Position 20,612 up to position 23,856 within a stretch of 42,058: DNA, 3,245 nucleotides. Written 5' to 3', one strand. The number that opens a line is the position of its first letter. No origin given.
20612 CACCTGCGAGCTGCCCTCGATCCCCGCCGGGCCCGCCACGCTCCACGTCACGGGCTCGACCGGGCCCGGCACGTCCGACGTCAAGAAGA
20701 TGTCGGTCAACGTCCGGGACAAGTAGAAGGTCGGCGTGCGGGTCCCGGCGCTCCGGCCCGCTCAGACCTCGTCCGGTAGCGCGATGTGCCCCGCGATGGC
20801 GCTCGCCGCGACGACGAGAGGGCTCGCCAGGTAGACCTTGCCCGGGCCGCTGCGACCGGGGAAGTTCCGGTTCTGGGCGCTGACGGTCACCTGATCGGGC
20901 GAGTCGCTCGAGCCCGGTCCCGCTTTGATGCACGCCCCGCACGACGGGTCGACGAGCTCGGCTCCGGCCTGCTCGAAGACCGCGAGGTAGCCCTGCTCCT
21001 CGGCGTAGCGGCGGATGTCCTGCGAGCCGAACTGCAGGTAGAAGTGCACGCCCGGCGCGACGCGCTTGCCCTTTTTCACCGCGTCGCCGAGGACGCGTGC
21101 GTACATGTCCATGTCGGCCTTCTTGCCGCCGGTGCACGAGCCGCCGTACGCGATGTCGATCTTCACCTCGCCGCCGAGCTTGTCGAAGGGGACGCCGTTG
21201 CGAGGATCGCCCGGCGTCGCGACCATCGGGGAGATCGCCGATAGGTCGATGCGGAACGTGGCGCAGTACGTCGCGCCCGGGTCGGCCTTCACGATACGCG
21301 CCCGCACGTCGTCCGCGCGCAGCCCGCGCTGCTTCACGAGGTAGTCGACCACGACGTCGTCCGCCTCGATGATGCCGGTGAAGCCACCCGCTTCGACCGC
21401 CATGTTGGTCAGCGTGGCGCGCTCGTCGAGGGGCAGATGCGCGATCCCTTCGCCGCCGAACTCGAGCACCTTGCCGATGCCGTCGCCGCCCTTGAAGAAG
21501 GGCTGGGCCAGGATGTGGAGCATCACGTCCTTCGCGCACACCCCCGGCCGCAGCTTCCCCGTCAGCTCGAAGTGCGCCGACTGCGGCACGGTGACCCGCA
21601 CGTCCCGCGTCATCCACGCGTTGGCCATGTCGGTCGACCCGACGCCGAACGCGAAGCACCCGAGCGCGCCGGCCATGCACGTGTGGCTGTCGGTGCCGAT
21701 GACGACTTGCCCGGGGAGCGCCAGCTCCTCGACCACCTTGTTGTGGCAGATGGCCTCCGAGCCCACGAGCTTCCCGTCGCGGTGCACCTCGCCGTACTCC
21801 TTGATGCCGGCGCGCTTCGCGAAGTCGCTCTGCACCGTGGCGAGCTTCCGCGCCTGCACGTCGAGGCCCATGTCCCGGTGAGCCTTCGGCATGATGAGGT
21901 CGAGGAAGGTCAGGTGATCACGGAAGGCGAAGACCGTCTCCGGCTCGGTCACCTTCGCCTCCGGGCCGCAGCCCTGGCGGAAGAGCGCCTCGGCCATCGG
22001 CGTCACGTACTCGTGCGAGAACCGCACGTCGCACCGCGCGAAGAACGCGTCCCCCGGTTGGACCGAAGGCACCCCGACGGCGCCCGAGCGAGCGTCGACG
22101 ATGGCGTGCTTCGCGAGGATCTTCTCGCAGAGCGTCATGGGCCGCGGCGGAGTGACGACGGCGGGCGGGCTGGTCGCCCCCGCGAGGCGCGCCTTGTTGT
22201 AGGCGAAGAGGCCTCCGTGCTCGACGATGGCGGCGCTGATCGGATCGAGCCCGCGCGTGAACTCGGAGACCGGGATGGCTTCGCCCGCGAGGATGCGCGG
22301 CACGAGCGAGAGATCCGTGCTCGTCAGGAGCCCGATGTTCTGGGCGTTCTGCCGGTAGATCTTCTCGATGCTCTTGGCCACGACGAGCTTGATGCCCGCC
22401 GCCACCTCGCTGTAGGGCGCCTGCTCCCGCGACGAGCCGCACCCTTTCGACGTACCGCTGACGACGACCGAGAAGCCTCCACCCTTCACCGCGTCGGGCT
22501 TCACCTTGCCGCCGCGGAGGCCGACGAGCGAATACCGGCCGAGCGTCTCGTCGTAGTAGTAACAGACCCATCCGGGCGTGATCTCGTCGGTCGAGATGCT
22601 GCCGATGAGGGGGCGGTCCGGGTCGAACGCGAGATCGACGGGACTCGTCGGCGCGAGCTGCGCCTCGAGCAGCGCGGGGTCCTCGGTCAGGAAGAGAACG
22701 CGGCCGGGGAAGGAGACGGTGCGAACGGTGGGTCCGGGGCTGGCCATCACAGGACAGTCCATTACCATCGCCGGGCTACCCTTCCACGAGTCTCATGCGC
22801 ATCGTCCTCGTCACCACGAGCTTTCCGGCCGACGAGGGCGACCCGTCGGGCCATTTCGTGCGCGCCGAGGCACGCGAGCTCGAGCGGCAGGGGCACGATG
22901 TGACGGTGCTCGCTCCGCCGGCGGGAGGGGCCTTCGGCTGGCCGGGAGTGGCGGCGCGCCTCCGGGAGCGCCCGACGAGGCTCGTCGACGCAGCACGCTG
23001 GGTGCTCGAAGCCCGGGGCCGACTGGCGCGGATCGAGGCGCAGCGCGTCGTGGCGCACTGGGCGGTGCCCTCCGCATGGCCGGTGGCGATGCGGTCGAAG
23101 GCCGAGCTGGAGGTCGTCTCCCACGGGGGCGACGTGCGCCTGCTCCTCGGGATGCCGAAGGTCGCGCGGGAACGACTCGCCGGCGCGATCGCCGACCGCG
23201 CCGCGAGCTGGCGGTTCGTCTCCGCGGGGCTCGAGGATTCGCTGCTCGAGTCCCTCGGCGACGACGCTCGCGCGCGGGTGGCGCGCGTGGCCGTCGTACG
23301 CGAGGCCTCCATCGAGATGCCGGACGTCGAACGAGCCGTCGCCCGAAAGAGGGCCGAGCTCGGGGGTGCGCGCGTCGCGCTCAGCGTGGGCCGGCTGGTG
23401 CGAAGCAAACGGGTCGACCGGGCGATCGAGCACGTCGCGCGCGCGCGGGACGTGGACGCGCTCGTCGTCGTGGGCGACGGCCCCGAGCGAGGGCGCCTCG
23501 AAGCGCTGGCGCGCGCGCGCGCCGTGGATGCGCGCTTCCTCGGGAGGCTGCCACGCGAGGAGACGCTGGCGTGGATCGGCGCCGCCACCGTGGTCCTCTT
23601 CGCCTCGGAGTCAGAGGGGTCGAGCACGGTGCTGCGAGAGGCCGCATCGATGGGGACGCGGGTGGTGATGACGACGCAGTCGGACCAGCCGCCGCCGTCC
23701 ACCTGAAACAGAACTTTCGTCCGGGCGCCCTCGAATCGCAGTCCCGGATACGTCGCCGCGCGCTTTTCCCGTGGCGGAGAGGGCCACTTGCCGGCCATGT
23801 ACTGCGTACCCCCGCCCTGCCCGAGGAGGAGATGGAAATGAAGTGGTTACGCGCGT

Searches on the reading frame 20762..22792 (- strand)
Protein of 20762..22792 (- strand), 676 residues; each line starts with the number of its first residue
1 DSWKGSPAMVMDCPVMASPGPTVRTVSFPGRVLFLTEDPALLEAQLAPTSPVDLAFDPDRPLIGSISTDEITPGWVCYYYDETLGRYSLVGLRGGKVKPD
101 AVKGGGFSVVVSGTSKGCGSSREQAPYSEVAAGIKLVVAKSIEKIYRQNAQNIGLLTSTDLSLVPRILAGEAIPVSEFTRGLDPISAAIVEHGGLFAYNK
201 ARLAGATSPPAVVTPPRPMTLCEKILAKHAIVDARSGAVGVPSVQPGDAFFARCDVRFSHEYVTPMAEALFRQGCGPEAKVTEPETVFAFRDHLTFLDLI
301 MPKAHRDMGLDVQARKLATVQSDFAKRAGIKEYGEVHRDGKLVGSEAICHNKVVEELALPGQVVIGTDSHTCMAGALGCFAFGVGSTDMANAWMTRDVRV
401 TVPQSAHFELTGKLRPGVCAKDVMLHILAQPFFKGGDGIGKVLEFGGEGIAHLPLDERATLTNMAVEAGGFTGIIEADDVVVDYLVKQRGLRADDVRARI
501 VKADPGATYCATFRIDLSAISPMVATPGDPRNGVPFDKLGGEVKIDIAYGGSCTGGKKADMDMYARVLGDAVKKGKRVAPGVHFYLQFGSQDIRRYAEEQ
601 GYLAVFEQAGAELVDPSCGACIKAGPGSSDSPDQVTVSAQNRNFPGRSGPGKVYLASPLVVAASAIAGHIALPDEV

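Call 35: search_protein_families(library=pfam, proteins=[window:20762-22792:-], max_evalue=0.001)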
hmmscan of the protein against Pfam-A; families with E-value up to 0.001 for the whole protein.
window:20762-22792:- (676 aa): 2 families
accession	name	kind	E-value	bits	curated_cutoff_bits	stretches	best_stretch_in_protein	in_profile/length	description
PF00330.25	Aconitase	-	1.8e-96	324.4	28.7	1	252-668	19-463/463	Aconitase family (aconitate hydratase)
PF00694.25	Aconitase_C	-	7.3e-12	46.2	22.8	1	109-157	77-125/131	Aconitase C-terminal domain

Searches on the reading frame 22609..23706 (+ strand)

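Call 35: search_protein_families(library=pfam, proteins=[window:22609-23706:+], max_evalue=0.001)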
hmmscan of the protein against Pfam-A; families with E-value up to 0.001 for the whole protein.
window:22609-23706:+ (365 aa): 4 families
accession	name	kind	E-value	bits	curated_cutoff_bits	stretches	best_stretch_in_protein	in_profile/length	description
PF00534.26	Glycos_transf_1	-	2.5e-15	56.9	26.4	1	249-356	10-123/172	Glycosyl transferases group 1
PF13692.12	Glyco_trans_1_4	-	1.1e-14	55.4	27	1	255-357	2-108/142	Glycosyl transferases group 1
PF13439.12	Glyco_transf_4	-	0.00032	21.2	28.5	1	83-223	7-160/170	Glycosyltransferase Family 4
PF13579.12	Glyco_trans_4_4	-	0.00056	20.7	29.7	1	83-224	6-154/158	Glycosyl transferase 4-like domain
